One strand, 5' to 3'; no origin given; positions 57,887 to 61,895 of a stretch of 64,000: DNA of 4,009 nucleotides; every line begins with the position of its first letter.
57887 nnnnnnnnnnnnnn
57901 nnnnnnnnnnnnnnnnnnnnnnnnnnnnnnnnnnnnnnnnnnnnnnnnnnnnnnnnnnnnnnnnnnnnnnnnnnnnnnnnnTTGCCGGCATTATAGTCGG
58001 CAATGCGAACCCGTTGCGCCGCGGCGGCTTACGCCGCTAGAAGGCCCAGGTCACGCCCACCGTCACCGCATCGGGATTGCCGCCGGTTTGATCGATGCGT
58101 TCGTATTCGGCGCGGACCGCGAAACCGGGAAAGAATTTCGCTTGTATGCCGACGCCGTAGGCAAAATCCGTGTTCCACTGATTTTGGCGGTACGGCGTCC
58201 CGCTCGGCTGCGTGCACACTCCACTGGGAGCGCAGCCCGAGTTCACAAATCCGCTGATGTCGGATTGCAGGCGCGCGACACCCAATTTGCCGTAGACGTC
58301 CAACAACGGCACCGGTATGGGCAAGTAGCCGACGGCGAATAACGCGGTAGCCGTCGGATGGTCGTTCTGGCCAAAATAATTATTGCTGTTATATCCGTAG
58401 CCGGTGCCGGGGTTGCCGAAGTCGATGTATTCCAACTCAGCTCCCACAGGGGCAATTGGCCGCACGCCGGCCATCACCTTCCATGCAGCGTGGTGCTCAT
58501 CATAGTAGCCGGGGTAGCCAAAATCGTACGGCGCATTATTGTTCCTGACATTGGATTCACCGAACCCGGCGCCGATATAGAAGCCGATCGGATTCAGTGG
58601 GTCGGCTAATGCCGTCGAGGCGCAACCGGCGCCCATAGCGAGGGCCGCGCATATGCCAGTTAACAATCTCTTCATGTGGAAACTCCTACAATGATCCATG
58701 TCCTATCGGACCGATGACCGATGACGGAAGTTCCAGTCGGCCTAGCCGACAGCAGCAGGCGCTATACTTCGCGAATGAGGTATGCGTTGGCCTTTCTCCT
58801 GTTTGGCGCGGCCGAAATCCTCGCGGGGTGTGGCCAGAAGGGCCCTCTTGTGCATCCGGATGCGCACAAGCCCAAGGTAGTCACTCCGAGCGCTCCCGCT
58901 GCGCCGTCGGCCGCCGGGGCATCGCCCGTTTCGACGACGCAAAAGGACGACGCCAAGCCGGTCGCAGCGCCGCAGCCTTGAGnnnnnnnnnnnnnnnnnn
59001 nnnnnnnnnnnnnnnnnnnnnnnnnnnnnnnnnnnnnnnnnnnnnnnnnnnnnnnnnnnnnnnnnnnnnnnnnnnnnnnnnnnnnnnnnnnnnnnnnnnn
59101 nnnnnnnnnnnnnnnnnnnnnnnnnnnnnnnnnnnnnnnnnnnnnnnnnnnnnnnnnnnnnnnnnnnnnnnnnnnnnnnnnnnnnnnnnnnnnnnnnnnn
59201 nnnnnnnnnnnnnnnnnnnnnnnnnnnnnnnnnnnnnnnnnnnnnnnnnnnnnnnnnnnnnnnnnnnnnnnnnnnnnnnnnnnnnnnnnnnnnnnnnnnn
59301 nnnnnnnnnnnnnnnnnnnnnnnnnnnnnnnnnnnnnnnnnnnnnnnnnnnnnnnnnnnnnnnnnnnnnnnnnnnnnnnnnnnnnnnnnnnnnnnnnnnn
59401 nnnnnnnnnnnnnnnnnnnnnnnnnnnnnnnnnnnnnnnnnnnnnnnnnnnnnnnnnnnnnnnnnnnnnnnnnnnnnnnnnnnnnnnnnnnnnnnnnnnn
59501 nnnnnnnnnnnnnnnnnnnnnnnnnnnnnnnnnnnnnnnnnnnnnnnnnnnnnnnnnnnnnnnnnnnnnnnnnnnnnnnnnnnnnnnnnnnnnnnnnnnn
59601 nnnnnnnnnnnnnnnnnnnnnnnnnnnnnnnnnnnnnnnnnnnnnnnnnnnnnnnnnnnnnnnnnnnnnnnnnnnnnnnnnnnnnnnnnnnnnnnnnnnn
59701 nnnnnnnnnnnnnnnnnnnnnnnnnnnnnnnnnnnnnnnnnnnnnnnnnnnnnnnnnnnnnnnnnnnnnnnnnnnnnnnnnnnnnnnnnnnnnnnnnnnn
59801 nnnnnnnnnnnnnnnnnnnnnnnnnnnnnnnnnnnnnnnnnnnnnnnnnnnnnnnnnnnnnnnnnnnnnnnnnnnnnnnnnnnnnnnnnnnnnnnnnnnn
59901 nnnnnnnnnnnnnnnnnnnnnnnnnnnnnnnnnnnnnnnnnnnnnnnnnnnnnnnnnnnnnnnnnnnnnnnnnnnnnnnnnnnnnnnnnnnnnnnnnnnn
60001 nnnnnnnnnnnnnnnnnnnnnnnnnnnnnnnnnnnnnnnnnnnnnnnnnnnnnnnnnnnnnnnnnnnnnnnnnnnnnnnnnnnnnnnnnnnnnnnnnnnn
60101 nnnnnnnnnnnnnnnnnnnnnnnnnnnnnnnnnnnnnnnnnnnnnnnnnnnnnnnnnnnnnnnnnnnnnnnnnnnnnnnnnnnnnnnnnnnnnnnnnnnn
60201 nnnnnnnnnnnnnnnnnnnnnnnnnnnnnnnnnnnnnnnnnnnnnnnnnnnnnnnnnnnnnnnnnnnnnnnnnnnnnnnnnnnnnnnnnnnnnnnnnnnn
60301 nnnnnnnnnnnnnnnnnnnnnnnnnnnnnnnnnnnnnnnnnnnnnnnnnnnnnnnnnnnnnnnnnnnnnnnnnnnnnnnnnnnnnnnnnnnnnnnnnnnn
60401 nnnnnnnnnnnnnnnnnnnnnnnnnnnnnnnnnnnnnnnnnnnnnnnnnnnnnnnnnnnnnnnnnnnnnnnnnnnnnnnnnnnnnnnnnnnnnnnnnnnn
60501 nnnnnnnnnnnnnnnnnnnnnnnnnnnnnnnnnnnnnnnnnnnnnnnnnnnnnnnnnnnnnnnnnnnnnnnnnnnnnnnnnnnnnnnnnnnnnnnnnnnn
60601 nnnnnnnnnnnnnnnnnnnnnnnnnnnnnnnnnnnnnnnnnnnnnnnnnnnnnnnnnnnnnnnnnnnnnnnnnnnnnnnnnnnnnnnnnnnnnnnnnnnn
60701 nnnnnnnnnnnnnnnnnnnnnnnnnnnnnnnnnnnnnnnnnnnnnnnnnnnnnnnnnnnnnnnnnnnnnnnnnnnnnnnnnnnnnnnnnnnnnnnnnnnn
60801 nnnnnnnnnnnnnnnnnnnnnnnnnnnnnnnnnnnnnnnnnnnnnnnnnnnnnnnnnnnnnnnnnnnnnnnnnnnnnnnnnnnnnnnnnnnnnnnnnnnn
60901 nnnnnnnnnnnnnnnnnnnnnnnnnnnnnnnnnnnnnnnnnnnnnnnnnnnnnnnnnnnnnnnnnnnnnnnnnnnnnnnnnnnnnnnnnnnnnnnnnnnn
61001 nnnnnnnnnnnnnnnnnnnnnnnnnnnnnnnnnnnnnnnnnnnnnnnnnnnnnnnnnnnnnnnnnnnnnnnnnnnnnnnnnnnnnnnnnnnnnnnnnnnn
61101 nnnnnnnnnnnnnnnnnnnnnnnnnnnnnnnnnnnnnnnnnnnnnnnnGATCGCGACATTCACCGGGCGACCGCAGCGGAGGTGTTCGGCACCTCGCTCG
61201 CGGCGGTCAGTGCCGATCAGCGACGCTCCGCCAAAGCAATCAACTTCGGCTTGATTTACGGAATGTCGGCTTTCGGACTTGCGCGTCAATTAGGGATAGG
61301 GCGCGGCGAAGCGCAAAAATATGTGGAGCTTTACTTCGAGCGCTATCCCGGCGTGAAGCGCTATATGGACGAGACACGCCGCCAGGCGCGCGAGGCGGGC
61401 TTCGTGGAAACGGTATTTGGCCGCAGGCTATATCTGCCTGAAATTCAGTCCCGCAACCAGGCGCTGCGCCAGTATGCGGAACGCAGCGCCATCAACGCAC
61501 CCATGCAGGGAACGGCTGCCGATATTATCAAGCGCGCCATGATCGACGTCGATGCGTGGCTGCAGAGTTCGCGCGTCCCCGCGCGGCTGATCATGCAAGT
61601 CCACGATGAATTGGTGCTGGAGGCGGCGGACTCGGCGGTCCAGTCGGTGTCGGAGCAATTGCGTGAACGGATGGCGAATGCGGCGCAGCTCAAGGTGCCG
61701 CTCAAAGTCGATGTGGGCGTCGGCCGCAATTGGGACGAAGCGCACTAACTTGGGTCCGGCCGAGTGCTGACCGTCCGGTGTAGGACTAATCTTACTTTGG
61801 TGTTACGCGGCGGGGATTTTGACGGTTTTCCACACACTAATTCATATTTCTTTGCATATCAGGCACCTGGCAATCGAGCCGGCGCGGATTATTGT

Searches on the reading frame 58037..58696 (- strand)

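Call 39: search_protein_families(library=pfam, proteins=[window:58037-58696:-])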
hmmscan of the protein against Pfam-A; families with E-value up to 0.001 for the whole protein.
window:58037-58696:- (219 aa): 2 families
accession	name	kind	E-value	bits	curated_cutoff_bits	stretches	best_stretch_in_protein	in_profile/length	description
PF13505.12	OMP_b-brl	-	4.1e-14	53.6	28.7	1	17-219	2-175/175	Outer membrane protein beta-barrel domain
PF01389.23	OmpA_membrane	-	1.4e-07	31.9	21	1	39-205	6-153/180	OmpA-like transmembrane domain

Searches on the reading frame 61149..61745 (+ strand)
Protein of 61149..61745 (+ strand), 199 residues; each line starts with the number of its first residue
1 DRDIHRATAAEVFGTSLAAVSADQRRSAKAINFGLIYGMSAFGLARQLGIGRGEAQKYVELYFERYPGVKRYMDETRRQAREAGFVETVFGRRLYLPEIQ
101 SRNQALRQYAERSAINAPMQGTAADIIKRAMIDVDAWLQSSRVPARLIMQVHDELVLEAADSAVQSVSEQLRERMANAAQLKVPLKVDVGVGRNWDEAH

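Call 7: find_related_loci(query=window:61149-61745:+, collection=genome_contigs, flank=3000)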
Query window:61149-61745:+ (199 aa) in genome_contigs; peptide patterns used: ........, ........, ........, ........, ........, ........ (x = any residue, [..] = any of these).
600 stretches matched a pattern (row limit reached: there are more); 594 encode a relative of the query (tblastn E <= 1e-3); the best 80 are kept; 80 distinct loci.
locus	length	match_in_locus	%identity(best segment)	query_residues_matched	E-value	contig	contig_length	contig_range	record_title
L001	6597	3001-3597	86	1-199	4e-117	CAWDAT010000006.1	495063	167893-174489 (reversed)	MAG: uncultured Gammaproteobacteria bacterium isolate MFD01872.bin.1.85 genome assembly, contig: contig_39014, whole gen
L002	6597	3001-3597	84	1-199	4e-114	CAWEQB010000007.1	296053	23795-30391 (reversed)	MAG: uncultured Gammaproteobacteria bacterium isolate MFD01872.bin.1.203 genome assembly, contig: contig_143765, whole g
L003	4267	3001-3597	84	1-199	5e-113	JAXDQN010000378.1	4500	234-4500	MAG: Gammaproteobacteria bacterium isolate BP_736 scaffold_1426840, whole genome shotgun sequence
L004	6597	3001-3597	77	1-199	6e-101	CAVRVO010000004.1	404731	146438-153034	MAG: uncultured Gammaproteobacteria bacterium isolate MFD02242.bin.1.317 genome assembly, contig: contig_2412, whole gen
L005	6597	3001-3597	75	1-199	3e-99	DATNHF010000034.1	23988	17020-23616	MAG TPA_asm: Steroidobacteraceae bacterium isolate SMAG_U11340 k141_994505, whole genome shotgun sequence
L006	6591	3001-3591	76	3-199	3e-99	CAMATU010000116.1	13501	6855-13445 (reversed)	MAG: Klebsiella pneumoniae isolate MaH-04nov19-186 genome assembly, contig: MaH-04nov19-C11891, whole genome shotgun seq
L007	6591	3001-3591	75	3-199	5e-99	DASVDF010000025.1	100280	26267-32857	MAG TPA_asm: Woeseiaceae bacterium isolate SMAG_U2026 k141_1632350, whole genome shotgun sequence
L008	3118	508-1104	75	1-199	4e-100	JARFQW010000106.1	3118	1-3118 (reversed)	MAG: Gammaproteobacteria bacterium isolate MAG_Ve_Sed_34 k141_509674, whole genome shotgun sequence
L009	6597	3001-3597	74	1-199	5e-98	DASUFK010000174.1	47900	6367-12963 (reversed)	MAG TPA_asm: Gammaproteobacteria bacterium isolate SMAG_U1377 k141_1845409, whole genome shotgun sequence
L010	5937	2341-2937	73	1-199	5e-98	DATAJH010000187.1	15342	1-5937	MAG TPA_asm: Steroidobacteraceae bacterium isolate SMAG_U6906 k141_342776, whole genome shotgun sequence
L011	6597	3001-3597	73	1-199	7e-98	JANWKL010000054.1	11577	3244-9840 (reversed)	MAG: Steroidobacteraceae bacterium isolate CRAIB_MAG92 c_000000022744, whole genome shotgun sequence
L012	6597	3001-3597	73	1-199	3e-97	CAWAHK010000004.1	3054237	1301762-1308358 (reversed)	MAG: uncultured proteobacterium isolate MFD04967.bin.1.171 genome assembly, contig: contig_7121, whole genome shotgun se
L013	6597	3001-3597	74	1-199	3e-97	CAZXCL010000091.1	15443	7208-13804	MAG TPA_asm: uncultured Gammaproteobacteria bacterium isolate SRP268394_co1_214 genome assembly, contig: NODE_6347_lengt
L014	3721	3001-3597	74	1-199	6e-97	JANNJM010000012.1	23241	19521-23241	MAG: Gammaproteobacteria bacterium isolate SOY_4_C_metabat_98 SOY_4_C_k141_155786, whole genome shotgun sequence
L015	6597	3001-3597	74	1-199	3e-96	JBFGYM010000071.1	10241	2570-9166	MAG: Woeseiaceae bacterium isolate Mix_sand06.2021.04.G.12 k141_691451_length_10241_cov_17.9574, whole genome shotgun se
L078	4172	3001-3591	69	3-199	2e-90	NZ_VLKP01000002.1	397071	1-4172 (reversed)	Aerolutibacter ruishenii strain CGMCC 1.10136 IP93DRAFT_scaffold00002.2, whole genome shotgun sequence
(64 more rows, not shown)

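Call 42: find_related_loci(query=L078:3001-3591:+, collection=genome_contigs, flank=1500)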
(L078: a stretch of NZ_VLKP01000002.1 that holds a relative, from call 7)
Query L078:3001-3591:+ (197 aa) in genome_contigs; peptide patterns used: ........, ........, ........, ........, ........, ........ (x = any residue, [..] = any of these).
600 stretches matched a pattern (row limit reached: there are more); 595 encode a relative of the query (tblastn E <= 1e-3); the best 80 are kept; 80 distinct loci.
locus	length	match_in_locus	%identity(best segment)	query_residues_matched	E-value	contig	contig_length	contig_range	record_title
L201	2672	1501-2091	100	1-197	4e-135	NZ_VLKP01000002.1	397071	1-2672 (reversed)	Aerolutibacter ruishenii strain CGMCC 1.10136 IP93DRAFT_scaffold00002.2, whole genome shotgun sequence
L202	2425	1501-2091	88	1-197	8e-117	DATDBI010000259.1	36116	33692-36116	MAG TPA_asm: Lysobacter sp. isolate SMAG_U118 k141_1536967, whole genome shotgun sequence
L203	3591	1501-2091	86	1-197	8e-114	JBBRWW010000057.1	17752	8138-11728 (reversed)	MAG: Lysobacterales bacterium isolate La4_metabat2.095 La4_metabat2.095_K_693300_L_17752_cov_98.1901, whole genome shotg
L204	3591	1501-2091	86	1-197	2e-113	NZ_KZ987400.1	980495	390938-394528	Cognatilysobacter tabacisoli strain C8-1 CL100079052_L01_508.Scaf2, whole genome shotgun sequence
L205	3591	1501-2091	85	1-197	2e-112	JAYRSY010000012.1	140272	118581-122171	MAG: Lysobacteraceae bacterium isolate NJ_NJASGE1bin.25 NODE_176_length_140272_cov_13.102915, whole genome shotgun seque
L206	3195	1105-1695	85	1-197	2e-111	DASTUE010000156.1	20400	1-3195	MAG TPA_asm: Lysobacter sp. isolate SMAG_U2324 k141_532900, whole genome shotgun sequence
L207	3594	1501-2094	85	1-197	3e-110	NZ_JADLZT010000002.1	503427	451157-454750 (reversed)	Lysobacter niastensis strain DSM 18481 Contig_2, whole genome shotgun sequence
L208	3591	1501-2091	84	1-197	6e-110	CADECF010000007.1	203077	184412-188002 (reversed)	MAG: uncultured Xanthomonadaceae bacterium isolate Xanthomonadaceae sp. RBC082 genome assembly, contig: MAG082_7, whole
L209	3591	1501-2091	82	1-197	7e-109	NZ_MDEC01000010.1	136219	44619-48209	Xanthomonas codiaei strain CFBP4690 Xcod-CFBP4690-G1010, whole genome shotgun sequence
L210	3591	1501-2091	83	1-197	7e-109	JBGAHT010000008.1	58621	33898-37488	MAG: Thermomonas sp. isolate MAG_MBR_H125.61 MBRH125-61_opera_contig_1744, whole genome shotgun sequence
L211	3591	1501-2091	82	1-197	3e-108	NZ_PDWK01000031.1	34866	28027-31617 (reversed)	Pseudoxanthomonas taiwanensis strain DSM 22914 NODE_31_length_34866_cov_10.1641, whole genome shotgun sequence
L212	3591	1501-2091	81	1-197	6e-107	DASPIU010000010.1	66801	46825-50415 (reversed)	MAG TPA_asm: Stenotrophomonas sp. isolate SMAG_U11991 k141_114828, whole genome shotgun sequence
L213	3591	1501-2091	80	1-197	1e-106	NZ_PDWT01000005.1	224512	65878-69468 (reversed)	Pseudoxanthomonas yeongjuensis strain DSM 18204 NODE_5_length_224512_cov_33.9877, whole genome shotgun sequence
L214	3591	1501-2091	80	1-197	4e-106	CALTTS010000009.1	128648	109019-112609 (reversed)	MAG: uncultured Xanthomonas sp. isolate WHzOiGdaKN_bin.1.MAG genome assembly, contig: NODE_37_length_128648_cov_17.43029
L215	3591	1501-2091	79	1-197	4e-105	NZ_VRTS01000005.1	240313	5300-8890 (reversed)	Alkalisalibacterium limincola strain Alg18-2.2 NODE_5_length_240313_cov_28.6882_ID_9, whole genome shotgun sequence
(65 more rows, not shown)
